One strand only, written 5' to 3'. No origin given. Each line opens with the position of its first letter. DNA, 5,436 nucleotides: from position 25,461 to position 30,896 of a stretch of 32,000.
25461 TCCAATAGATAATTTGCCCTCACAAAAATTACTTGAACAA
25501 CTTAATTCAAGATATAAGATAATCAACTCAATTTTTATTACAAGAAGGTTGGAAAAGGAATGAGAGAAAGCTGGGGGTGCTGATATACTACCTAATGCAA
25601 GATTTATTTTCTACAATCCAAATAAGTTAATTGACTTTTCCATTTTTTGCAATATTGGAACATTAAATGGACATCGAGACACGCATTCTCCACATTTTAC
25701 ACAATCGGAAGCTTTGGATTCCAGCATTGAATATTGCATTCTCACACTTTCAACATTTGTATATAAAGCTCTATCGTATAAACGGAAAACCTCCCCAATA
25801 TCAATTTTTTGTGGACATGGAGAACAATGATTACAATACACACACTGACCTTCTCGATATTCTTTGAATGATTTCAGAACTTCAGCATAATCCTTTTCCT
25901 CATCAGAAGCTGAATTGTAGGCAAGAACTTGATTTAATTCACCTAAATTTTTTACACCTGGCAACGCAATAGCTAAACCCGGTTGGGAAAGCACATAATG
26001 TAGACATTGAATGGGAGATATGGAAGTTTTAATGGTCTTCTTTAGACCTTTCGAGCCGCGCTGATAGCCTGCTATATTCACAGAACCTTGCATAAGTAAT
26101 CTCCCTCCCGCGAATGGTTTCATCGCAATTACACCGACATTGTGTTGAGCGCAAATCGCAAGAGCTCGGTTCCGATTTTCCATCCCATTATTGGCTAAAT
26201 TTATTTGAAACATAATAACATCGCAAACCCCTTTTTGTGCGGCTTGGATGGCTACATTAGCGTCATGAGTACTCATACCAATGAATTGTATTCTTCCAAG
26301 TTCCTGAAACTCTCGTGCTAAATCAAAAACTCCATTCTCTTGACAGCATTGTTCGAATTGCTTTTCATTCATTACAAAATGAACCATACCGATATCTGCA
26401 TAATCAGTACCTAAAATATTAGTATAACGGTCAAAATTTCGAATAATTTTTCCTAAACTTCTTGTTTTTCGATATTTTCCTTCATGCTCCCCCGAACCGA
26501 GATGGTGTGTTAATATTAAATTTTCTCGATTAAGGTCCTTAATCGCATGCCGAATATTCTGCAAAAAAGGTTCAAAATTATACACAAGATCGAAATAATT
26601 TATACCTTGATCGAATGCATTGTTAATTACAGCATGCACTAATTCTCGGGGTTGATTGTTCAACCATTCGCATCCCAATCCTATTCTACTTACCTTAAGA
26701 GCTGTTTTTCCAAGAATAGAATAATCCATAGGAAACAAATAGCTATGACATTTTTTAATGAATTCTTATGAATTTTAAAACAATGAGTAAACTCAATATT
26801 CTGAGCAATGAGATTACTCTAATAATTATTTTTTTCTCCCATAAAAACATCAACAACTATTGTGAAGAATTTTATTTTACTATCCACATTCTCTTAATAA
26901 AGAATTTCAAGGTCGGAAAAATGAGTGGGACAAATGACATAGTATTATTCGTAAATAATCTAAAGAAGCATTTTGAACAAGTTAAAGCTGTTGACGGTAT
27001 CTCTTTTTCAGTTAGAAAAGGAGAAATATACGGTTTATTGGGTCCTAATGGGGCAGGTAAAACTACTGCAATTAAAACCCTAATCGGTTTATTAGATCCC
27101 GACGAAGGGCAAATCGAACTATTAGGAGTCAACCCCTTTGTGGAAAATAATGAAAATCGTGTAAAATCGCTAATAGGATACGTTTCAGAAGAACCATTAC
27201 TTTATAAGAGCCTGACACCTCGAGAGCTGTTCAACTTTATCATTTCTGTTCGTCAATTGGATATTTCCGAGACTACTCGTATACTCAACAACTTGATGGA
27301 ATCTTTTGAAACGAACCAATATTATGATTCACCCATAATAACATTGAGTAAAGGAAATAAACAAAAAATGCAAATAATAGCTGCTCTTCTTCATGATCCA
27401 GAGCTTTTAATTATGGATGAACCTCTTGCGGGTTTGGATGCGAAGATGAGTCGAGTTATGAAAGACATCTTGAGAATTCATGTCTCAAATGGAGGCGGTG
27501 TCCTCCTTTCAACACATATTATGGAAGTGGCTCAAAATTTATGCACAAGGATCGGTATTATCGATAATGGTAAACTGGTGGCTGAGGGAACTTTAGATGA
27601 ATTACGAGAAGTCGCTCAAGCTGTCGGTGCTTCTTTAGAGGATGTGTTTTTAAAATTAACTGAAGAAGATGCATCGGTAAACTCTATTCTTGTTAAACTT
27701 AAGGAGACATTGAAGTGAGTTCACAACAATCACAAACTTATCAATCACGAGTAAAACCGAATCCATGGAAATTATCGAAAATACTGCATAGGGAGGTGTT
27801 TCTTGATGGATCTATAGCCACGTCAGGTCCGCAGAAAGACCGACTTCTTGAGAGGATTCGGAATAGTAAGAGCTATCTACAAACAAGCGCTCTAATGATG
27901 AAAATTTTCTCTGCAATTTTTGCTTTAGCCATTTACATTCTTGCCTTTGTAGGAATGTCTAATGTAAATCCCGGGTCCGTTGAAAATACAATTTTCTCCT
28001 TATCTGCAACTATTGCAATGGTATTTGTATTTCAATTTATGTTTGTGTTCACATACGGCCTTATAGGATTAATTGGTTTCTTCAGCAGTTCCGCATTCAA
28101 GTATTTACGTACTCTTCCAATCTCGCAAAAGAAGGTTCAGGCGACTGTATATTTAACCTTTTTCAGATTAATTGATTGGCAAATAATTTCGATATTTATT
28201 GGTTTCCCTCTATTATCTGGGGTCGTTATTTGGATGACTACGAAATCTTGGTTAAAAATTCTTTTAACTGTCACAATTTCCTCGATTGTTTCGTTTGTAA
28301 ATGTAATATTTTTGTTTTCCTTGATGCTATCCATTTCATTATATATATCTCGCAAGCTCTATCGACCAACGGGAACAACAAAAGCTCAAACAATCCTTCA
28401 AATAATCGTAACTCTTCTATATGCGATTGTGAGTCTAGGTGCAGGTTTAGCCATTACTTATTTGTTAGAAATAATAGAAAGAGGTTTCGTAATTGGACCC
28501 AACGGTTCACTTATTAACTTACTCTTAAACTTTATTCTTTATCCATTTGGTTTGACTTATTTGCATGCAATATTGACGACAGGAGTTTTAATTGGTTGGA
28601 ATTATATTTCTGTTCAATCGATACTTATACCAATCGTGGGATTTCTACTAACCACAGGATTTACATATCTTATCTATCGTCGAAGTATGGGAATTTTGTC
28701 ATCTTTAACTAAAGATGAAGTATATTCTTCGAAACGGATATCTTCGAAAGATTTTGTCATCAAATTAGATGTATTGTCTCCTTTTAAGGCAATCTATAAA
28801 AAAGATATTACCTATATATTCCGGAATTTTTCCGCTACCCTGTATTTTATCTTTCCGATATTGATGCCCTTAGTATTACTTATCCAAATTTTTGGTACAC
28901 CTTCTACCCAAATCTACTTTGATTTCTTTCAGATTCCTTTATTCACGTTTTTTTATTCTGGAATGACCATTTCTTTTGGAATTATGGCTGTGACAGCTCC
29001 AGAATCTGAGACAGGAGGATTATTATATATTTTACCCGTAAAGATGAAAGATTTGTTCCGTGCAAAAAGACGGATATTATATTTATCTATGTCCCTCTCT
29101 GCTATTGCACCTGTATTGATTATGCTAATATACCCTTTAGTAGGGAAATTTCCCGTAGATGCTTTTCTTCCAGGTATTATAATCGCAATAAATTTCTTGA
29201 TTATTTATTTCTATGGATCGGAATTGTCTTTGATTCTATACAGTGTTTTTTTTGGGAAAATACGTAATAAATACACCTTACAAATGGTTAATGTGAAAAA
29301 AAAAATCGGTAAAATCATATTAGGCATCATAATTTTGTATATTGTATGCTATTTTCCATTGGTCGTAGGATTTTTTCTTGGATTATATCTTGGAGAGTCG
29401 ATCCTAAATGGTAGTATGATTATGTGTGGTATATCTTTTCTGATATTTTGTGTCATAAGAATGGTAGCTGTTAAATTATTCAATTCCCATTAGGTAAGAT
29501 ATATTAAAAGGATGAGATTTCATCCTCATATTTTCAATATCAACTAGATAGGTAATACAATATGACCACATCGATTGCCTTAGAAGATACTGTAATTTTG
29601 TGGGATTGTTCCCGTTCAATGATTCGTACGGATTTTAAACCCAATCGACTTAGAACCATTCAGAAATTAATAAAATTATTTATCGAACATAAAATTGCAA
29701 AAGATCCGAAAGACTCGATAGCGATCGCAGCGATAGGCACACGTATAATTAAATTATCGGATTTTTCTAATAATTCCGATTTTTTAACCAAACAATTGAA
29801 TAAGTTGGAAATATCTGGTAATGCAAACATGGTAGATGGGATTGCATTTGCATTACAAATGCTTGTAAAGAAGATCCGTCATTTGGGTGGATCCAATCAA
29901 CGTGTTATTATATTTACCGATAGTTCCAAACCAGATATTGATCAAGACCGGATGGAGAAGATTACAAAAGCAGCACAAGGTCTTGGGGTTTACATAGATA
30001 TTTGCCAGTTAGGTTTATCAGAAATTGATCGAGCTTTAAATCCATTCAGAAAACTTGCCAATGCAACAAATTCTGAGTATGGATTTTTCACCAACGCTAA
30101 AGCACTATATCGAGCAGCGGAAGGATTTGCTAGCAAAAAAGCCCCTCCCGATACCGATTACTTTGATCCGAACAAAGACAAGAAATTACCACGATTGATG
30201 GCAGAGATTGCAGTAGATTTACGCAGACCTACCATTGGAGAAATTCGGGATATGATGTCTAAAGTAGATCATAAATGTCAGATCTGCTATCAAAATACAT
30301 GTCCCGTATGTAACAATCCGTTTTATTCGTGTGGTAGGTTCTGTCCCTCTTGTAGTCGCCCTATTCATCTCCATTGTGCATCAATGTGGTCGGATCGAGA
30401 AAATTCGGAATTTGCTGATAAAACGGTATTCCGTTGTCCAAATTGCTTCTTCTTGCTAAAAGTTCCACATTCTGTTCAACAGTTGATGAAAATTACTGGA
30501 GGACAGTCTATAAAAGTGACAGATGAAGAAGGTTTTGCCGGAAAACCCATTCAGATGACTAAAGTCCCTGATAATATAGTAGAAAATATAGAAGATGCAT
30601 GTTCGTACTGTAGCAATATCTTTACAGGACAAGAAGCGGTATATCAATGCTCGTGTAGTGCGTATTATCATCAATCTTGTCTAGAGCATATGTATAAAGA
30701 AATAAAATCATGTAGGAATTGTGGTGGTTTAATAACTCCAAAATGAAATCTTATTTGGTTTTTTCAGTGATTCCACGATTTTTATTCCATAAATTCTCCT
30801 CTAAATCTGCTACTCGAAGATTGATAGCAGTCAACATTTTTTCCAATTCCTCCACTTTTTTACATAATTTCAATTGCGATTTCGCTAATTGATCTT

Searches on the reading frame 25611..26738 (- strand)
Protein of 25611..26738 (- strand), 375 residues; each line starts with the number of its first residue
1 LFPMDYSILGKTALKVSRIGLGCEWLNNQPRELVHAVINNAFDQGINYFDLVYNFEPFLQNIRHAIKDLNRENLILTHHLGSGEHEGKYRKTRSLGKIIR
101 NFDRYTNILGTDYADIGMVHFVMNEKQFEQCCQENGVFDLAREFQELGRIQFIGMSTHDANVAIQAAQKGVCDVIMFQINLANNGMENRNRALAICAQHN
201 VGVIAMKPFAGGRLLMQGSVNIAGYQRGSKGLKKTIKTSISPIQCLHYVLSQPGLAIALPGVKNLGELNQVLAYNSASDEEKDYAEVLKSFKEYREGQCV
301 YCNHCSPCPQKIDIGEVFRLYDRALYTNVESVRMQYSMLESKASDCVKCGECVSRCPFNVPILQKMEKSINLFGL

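Call 12: search_protein_families(library=pfam, proteins=[window:25611-26738:-], max_evalue=0.0001)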
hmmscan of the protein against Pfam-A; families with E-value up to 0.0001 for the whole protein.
window:25611-26738:- (375 aa): 6 families
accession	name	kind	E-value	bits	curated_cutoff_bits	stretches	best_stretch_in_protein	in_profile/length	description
PF00248.27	Aldo_ket_red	-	2e-24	86.7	24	1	19-286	2-285/291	Aldo/keto reductase family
PF12838.12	Fer4_7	-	7.8e-06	26.7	27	0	339-360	31-52/52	4Fe-4S dicluster domain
PF13534.11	Fer4_17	-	1.7e-05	25.7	22.2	1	298-360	1-60/61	4Fe-4S dicluster domain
PF13187.11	Fer4_9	-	2.8e-05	24.5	27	0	298-358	1-49/52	4Fe-4S dicluster domain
PF13746.11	Fer4_18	-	3.9e-05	24.3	27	0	337-365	52-80/114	4Fe-4S dicluster domain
PF13183.11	Fer4_8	-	4.3e-05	24.4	27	1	298-360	4-68/68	4Fe-4S dicluster domain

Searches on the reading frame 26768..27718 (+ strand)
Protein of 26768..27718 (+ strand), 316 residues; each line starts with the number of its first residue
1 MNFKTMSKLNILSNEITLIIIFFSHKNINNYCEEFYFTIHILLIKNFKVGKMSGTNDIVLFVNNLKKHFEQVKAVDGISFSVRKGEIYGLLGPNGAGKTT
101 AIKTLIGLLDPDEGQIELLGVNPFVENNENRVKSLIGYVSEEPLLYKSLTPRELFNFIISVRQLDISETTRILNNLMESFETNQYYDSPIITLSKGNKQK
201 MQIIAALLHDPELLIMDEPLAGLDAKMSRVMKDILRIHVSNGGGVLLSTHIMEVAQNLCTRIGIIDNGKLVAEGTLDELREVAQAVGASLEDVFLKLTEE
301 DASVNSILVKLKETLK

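Call 12: search_protein_families(library=pfam, proteins=[window:26768-27718:+], max_evalue=0.0001)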
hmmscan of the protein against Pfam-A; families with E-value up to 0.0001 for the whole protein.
window:26768-27718:+ (316 aa): 2 families
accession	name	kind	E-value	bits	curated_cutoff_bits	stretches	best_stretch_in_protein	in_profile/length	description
PF00005.33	ABC_tran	-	2.4e-29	103.1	25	1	76-221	2-137/137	ABC transporter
PF13304.12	AAA_21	-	2.4e-11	44.7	27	1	164-252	209-300/304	AAA domain, putative AbiEii toxin, Type IV TA system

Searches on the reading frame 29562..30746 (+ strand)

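Call 12: search_protein_families(library=pfam, proteins=[window:29562-30746:+], max_evalue=0.0001)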
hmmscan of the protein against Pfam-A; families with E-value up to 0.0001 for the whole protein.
window:29562-30746:+ (394 aa): 4 families
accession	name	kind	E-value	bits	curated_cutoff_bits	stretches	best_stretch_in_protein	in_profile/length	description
PF13519.12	VWA_2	-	2.4e-13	51.1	27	1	10-121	1-106/107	von Willebrand factor type A domain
PF04056.20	Ssl1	-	2.4e-10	41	27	1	15-181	3-164/193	Ssl1-like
PF03731.21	Ku_N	-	6e-10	39.7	20.6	1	62-185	79-206/220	Ku70/Ku80 N-terminal alpha/beta domain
PF00092.34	VWA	-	6.1e-08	33.5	23.8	1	9-148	1-137/174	von Willebrand factor type A domain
